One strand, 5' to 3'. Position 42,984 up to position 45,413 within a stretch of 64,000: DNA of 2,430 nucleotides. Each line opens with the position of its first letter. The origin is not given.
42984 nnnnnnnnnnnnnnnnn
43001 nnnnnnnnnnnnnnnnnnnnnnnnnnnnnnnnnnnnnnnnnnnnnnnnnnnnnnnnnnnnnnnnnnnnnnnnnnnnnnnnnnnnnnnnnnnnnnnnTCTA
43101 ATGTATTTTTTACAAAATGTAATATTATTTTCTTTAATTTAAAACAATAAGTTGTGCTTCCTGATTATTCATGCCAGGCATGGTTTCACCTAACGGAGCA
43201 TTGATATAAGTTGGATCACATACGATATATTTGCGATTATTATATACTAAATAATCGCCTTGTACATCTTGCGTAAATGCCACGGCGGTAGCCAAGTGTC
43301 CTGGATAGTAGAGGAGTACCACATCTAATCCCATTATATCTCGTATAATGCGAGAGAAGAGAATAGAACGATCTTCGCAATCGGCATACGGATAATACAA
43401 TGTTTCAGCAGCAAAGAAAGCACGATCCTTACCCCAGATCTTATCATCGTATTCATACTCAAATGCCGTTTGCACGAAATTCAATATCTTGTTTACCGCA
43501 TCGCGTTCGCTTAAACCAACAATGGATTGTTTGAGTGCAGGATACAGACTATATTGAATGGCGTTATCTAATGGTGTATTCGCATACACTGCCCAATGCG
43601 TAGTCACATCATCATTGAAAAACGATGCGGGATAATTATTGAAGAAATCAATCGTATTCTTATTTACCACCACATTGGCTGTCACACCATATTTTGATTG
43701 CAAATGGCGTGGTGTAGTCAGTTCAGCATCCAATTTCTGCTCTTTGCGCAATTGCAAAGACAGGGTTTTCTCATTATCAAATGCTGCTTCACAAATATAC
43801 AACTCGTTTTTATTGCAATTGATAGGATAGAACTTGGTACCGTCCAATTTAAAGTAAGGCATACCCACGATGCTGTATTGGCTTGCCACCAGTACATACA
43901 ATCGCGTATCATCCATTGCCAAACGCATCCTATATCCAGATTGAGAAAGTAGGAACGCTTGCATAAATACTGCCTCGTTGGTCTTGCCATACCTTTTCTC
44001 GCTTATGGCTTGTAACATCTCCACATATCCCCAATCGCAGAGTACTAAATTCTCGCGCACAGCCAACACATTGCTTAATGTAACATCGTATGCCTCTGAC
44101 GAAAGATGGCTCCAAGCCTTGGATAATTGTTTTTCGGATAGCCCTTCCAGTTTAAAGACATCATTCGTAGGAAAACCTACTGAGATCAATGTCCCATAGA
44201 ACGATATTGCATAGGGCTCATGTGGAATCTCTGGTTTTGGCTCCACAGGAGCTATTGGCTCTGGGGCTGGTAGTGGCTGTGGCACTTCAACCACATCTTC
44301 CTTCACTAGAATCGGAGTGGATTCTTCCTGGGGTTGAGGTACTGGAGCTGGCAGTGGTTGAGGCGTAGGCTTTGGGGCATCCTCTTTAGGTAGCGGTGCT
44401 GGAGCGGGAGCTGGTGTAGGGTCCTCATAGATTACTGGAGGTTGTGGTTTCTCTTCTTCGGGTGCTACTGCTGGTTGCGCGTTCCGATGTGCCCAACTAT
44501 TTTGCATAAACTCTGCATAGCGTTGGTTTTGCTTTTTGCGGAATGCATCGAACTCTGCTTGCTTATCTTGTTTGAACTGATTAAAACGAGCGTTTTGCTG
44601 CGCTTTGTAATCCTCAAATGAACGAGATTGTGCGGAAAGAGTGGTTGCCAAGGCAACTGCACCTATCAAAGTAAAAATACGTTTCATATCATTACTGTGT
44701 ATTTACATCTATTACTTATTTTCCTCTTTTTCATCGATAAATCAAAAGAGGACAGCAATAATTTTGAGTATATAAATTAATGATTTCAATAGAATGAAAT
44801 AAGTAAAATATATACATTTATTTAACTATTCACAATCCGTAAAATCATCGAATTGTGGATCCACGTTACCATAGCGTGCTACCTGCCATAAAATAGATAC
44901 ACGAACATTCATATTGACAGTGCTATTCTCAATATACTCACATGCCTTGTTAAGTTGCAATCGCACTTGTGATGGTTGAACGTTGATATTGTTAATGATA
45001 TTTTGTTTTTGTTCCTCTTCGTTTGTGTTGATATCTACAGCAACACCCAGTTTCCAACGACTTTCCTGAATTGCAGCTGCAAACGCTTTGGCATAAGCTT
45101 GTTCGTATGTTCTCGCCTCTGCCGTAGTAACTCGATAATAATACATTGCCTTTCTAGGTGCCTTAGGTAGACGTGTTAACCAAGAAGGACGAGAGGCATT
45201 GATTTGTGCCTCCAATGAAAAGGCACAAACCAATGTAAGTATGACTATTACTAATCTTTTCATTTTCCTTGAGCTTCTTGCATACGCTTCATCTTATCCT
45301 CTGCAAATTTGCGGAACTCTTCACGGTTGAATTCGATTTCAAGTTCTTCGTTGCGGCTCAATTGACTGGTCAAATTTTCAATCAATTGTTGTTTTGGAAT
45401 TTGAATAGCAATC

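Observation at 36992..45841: AT-rich seven-gene operon encoding only exported proteins: candidate uncharacterised cell-envelope system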

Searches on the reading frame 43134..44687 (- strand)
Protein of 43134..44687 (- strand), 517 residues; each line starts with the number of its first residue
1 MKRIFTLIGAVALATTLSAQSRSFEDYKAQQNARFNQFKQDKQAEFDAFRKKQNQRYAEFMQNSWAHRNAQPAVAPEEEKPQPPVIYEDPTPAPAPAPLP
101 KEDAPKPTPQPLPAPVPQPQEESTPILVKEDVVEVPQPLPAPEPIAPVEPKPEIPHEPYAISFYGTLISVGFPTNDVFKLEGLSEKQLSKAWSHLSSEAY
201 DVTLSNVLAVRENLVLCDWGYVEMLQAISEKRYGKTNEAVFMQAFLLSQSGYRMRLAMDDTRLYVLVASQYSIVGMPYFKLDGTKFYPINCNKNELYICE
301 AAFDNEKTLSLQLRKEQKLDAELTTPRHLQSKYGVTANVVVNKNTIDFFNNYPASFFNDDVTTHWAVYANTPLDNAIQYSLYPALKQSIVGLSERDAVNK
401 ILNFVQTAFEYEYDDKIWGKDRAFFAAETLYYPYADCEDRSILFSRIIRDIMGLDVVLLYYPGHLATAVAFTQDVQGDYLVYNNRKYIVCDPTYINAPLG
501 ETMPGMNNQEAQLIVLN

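Call 3: search_protein_families(library=pfam, proteins=[window:43134-44687:-], max_evalue=0.1)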
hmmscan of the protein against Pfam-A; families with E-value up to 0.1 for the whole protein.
window:43134-44687:- (517 aa): 2 families
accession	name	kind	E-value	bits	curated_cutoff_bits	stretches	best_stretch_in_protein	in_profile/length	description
PF01841.26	Transglut_core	-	0.03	15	23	0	393-449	13-66/108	Transglutaminase-like superfamily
PF18764.7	nos_propeller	-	0.052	13.9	30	0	459-484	5-30/71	Nitrous oxide reductase propeller repeat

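Call 4: search_protein_families(library=ncbifam, proteins=[window:43134-44687:-], max_evalue=0.1)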
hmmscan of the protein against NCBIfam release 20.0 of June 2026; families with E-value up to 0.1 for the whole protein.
window:43134-44687:- (517 aa): 2 families
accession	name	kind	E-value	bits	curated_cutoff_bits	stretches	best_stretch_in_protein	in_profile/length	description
TIGR04526.1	predic_Ig_block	subfamily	0.00079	18.5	150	1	4-133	7-133/693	putative immunoglobulin-blocking virulence protein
NF033930.1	pneumo_PspA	exception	0.01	14.6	850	1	26-155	312-445/659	pneumococcal surface protein A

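Call 17: find_homologous_proteins(query=window:43134-44687:-)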
Query window:43134-44687:- (517 aa): 5556 proteins with E <= 0.001 among 8000 candidates; the best 120 are listed.
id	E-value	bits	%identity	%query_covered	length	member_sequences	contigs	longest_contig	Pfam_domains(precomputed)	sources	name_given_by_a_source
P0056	0.0e+0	1098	91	100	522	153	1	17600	-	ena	-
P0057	1.4e-297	1006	84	100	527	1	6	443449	-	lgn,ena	-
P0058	2.4e-273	926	80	100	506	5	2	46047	-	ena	-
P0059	1.2e-271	920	77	100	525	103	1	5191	-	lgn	-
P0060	3.6e-264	895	74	100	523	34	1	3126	-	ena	-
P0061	4.4e-248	842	58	100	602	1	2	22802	-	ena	-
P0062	2.2e-247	840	61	100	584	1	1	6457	-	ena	-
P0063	1.4e-246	837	76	77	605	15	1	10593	-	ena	-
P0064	3.5e-246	836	61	100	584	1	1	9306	-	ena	-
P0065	4.0e-246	836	59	100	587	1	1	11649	-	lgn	-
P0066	5.5e-246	835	59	100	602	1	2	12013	-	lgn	-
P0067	7.5e-246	835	61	100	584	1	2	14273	-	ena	-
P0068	1.1e-245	834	62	100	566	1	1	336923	-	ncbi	-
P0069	1.9e-245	834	59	100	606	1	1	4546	-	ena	-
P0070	2.1e-245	833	58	100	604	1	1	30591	-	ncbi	-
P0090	1.5e-241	821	74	76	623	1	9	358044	-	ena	-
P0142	1.3e-204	699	60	75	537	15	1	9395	-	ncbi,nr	ncbi:MAG: hypothetical protein KBT27_11535 [Prevotellaceae bacterium]|nr:hypothetical protein [Candi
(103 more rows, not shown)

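Call 19: find_encoding_contigs(protein=P0142, flank=10000, max_places=2)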
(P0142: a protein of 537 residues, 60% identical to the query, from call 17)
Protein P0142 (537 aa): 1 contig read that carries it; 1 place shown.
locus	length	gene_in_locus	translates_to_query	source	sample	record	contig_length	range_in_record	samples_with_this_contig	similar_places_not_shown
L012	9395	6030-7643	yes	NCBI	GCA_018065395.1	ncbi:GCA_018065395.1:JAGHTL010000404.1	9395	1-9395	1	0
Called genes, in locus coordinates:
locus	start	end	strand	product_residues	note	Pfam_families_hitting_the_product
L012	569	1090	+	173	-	-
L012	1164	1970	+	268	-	-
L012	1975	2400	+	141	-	-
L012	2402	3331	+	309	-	-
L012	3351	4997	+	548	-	PF07603:Lcl_C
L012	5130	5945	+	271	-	-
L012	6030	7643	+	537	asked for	-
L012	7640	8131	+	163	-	-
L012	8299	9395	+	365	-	PF01637:ATPase_2, PF13401:AAA_22 (faint)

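Call 20: find_encoding_contigs(protein=P0090, flank=10000, max_places=2)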
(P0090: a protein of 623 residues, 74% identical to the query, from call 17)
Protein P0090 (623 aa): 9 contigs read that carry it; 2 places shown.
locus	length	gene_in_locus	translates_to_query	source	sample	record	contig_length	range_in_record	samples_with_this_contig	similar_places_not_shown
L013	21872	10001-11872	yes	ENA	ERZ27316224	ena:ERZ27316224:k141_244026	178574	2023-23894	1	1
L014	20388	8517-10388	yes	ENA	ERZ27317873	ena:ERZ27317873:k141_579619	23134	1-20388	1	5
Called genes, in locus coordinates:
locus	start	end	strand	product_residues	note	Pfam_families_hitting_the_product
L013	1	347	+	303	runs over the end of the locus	-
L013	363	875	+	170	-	-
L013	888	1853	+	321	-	PF07603:Lcl_C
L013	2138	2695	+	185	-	-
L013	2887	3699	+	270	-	PF17127:DUF5106, PF00578:AhpC-TSA, PF13098:Thioredoxin_2 (weak), PF13905:Thioredoxin_8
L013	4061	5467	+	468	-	PF00753:Lactamase_B, PF23023:Anti-Pycsar_Apyc1 (weak), PF12706:Lactamase_B_2 (weak), PF16661:Lactamase_B_6, PF10996:Beta-Casp, PF07521:RMMBL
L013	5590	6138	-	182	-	PF21349:RUBY_RBDX, PF02915:Rubrerythrin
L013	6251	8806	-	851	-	PF00317:Ribonuc_red_lgN (weak), PF02867:Ribonuc_red_lgC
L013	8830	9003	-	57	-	-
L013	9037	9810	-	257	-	PF01643:Acyl-ACP_TE, PF20791:Acyl-ACP_TE_C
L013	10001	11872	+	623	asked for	-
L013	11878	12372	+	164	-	-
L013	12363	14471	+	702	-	PF00128:Alpha-amylase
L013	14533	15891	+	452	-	PF00128:Alpha-amylase, PF14701:hDGE_amylase (weak), PF00128:Alpha-amylase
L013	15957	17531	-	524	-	PF10150:RNase_E_G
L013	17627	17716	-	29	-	-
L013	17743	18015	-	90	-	PF00216:Bac_DNA_binding, PF18291:HU-HIG (weak)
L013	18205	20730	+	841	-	PF13620:CarboxypepD_reg, PF13715:CarbopepD_reg_2, PF07715:Plug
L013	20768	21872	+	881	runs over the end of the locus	PF01624:MutS_I, PF05188:MutS_II, PF05192:MutS_III, PF05190:MutS_IV, PF00488:MutS_V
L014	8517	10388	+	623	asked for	-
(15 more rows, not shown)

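Call 31: search_solved_structures(query=window:43134-44687:-, max_evalue=1)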
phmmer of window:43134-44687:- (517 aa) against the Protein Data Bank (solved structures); distinct sequences matched with E-value up to 1: 0.

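Call 51: predict_structure(alignment_id=A3)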
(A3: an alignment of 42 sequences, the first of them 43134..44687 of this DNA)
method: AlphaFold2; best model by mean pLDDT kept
length: 517 residues; sequences in the alignment: 42
mean_pLDDT: 87.2   pTM: 0.83
mean pLDDT of the five models: 87.2, 85.9, 85.2, 84.0, 83.9
residues with pLDDT >= 90: 321; 70-90: 130; 50-70: 45; < 50: 21
segments of 3 or more residues with pLDDT < 50: 99-119
pLDDT, mean of each block of 10 residues (from residue 1): 63 59 79 88 93 95 95 86 78 55 44 46 82 87 93 94 97 92 96 96 98 95 98 97 98 96 95 93 93 92 91 88 93 92 90 89 84 89 96 96 93 69 75 86 94 95 92 92 94 91 89 90
secondary structure, 60 per line:
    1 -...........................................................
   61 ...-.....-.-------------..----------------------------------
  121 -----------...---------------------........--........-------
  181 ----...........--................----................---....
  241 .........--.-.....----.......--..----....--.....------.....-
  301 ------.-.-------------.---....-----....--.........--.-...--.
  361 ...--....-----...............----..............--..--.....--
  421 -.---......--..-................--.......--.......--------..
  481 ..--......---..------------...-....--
elements in order: H2-63 E65-69 E132-134 E156-163 E166-173 H185-195 H198-213 H218-233 H237-249 E254-258 E263-269 E278-281 E284-288 E295-299 E327-330 E336-339 H343-350 E355-357 H366-369 H375-389 H394-407 H414-418 H426-431 H437-452 E455-461 E464-470 E479-482 E485-490 E512-515

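Call 54: fold_search(model_id=the predicted structure, library=pdb)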
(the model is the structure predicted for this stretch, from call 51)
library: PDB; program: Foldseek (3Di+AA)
matches with E <= 10: 368; with E <= 0.001: 0
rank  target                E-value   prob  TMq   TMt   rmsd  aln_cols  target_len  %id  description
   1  4u65_E                7.2e-03  1.00  0.17  0.45   6.5       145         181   17  Structure of the periplasmic output domain of the Legionella pneumophila LapD ortholog CdgS9 in complex with Pseudomon (released 2014-08-13)
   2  3kd4_A                1.6e-02  0.57  0.16  0.16  17.6       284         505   12  CRYSTAL STRUCTURE OF A PUTATIVE PROTEASE (BDI_1141) FROM PARABACTEROIDES DISTASONIS ATCC 8503 AT 2.00 A RESOLUTION (released 2009-11-24)
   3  4fgq_A                3.6e-02  0.98  0.19  0.47   6.0       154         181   14  Legionella pneumophila LapG (released 2012-06-20)
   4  3isr_A                3.6e-02  0.69  0.19  0.32  15.8       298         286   10  The Crystal Structure of a Putative Cysteine Protease from Cytophaga hutchinsonii to 1.9A (released 2009-09-08)
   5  4fgp_B                4.3e-02  0.99  0.20  0.48   5.0       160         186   13  Legionella pneumophila LapG (EGTA-treated) (released 2012-06-20)
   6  4fgp_A                6.6e-02  0.99  0.19  0.47   4.3       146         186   14  Legionella pneumophila LapG (EGTA-treated) (released 2012-06-20)
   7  4fgo                  6.6e-02  0.96  0.19  0.47   5.4       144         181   14  Legionella pneumophila LapG (calcium-bound) (released 2012-06-20)
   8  2f4o_A                7.4e-02  0.96  0.16  0.27   5.6       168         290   13  The Mouse PNGase-HR23 Complex Reveals a Complete Remodulation of the Protein-Protein Interface Compared to its Yeast O (released 2006-03-07)
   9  3isr_B                1.1e-01  0.41  0.19  0.32  17.0       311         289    9  The Crystal Structure of a Putative Cysteine Protease from Cytophaga hutchinsonii to 1.9A (released 2009-09-08)
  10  9y6s_8G               1.3e-01  0.91  0.15  0.13   4.7       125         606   14  96-nm repeat of the Leishmania tarentolae doublet microtubule (released 2025-12-17)
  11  9e5c_1m               1.4e-01  0.82  0.14  0.15   5.0       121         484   15  Cryo-EM structure of 96 nm repeat of microtubule doublet from T. brucei flagellum (released 2025-03-12)
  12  8ig0_B                1.5e-01  0.44  0.15  0.16  16.2       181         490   16  Crystal structure of menin in complex with DS-1594b (released 2023-03-22)
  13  7ob6_B                1.7e-01  0.66  0.14  0.30   4.8       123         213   10  CPR-C4 - a conserved novel protease from the Candidate Phyla Radiation (released 2022-04-27)
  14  3esw_A                1.8e-01  0.80  0.14  0.20   6.4       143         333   12  Complex of yeast PNGase with GlcNAc2-IAc. (released 2008-11-11)
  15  1x3w_A                1.8e-01  0.66  0.14  0.21   7.0       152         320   13  Structure of a peptide:N-glycanase-Rad23 complex (released 2005-06-14)
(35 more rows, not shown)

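Call 85: search_protein_families(library=padloc, proteins=[window:43134-44687:-], max_evalue=0.01)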
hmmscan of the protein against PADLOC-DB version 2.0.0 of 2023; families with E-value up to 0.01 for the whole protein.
window:43134-44687:- (517 aa): 0 families

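Call 98: search_protein_families(library=pfam, proteins=[L095:11083-11826:+, L095:11966-13048:+, L095:13067-14347:+, L095:17330-18409:+, L095:14468-14938:+, L095:14935-15948:+, L013:11878-12372:+], max_evalue=0.01)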
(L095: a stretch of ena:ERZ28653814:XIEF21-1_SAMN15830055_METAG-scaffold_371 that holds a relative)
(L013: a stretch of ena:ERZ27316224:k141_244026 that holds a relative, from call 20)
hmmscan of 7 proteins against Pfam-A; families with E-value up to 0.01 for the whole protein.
L095:11083-11826:+ (247 aa): 0 families

L095:11966-13048:+ (360 aa): 1 family
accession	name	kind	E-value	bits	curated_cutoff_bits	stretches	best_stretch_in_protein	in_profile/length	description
PF13036.11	LpoB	-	9e-06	26.1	22.3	1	29-124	44-139/147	Peptidoglycan-synthase activator LpoB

L095:13067-14347:+ (426 aa): 1 family
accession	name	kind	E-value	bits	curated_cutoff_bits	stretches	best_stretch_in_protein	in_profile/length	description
PF03781.23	FGE-sulfatase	-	1.1e-50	173.1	23.3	1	195-423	4-254/255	Sulfatase-modifying factor enzyme 1-like domain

L095:17330-18409:+ (359 aa): 0 families

L095:14468-14938:+ (156 aa): 2 families
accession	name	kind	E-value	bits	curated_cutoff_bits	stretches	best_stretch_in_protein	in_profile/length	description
PF00570.28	HRDC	-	6.3e-15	55.3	23.8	1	81-144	2-65/68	HRDC domain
PF14520.12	HHH_5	-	0.0069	17.3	27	0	113-138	25-50/57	Helix-hairpin-helix domain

L095:14935-15948:+ (337 aa): 1 family
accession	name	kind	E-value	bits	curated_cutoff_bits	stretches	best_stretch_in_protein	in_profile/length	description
PF00078.32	RVT_1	-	2.6e-14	53.9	29.6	1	71-264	8-203/205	Reverse transcriptase (RNA-dependent DNA polymerase)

L013:11878-12372:+ (164 aa): 0 families

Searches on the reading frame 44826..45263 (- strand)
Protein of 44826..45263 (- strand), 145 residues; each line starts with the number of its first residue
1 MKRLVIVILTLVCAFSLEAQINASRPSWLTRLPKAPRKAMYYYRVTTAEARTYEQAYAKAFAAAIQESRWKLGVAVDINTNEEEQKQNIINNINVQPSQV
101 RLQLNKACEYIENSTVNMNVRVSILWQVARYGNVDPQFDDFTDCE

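Call 3: search_protein_families(library=pfam, proteins=[window:44826-45263:-], max_evalue=0.1)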
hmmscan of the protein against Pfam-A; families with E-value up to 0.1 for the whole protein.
window:44826-45263:- (145 aa): 3 families
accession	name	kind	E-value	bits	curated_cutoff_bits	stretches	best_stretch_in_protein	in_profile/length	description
PF01183.26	Glyco_hydro_25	-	0.027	15.2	27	1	39-121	53-137/180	Glycosyl hydrolases family 25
PF04558.20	tRNA_synt_1c_R1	-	0.034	14.6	28.6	1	74-115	55-97/162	Glutaminyl-tRNA synthetase, non-specific RNA binding region part 1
PF02169.21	LPP20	-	0.041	14.7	25.9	1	26-92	1-61/97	LPP20 lipoprotein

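Call 4: search_protein_families(library=ncbifam, proteins=[window:44826-45263:-], max_evalue=0.1)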
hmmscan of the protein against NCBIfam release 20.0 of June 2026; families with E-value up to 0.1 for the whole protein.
window:44826-45263:- (145 aa): 2 families
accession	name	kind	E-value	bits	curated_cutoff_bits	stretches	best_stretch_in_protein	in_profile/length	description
NF001492.0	PRK00346.2-2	equivalog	0.037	13.2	271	1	32-116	171-257/261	5'/3'-nucleotidase SurE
NF008089.0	PRK10829.1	equivalog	0.058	12.4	516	1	23-131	134-250/375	ribonuclease D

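Call 60: search_solved_structures(query=A5, max_evalue=1)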
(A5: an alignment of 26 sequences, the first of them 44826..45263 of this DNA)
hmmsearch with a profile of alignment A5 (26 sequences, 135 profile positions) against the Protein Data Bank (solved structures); distinct sequences matched with E-value up to 1: 6.
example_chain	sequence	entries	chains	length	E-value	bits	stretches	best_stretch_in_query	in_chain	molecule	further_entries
4kzs_A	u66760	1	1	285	1.2e-06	31.7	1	23-91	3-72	LPP20 lipofamily protein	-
3oo7_A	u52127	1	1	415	0.3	14.2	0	49-83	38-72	ABC transporter binding protein AcbH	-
3oo8_A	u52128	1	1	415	0.32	14.1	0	49-83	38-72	ABC transporter binding protein AcbH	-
3ooa_A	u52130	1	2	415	0.32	14.1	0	49-83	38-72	ABC transporter binding protein AcbH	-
3oo9_A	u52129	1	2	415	0.33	14.1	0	49-83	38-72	ABC transporter binding protein AcbH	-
3oo6_A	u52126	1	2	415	0.33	14.1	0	49-83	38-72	ABC transporter binding protein AcbH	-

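Call 61: search_protein_families(library=pfam, alignment_id=A5, max_evalue=0.01)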
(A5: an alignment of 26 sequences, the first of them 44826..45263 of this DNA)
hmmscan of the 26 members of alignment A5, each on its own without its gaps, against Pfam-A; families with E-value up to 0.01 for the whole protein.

A. member 1, window:44826-45263:- (145 aa): 0 families

B. families by the number of members that match (of 26 scanned): 4 families
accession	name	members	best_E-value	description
PF02169.21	LPP20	19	3.6e-08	LPP20 lipoprotein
PF10236.15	DAP3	1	0.0023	Mitochondrial ribosomal death-associated protein 3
PF03885.18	DUF327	1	0.0092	Protein of unknown function (DUF327)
PF22485.1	DUF6987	1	0.0098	Domain of unknown function (DUF6987)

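Call 85: search_protein_families(library=padloc, proteins=[window:44826-45263:-], max_evalue=0.01)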
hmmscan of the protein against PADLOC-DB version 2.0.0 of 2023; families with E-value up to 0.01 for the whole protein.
window:44826-45263:- (145 aa): 0 families
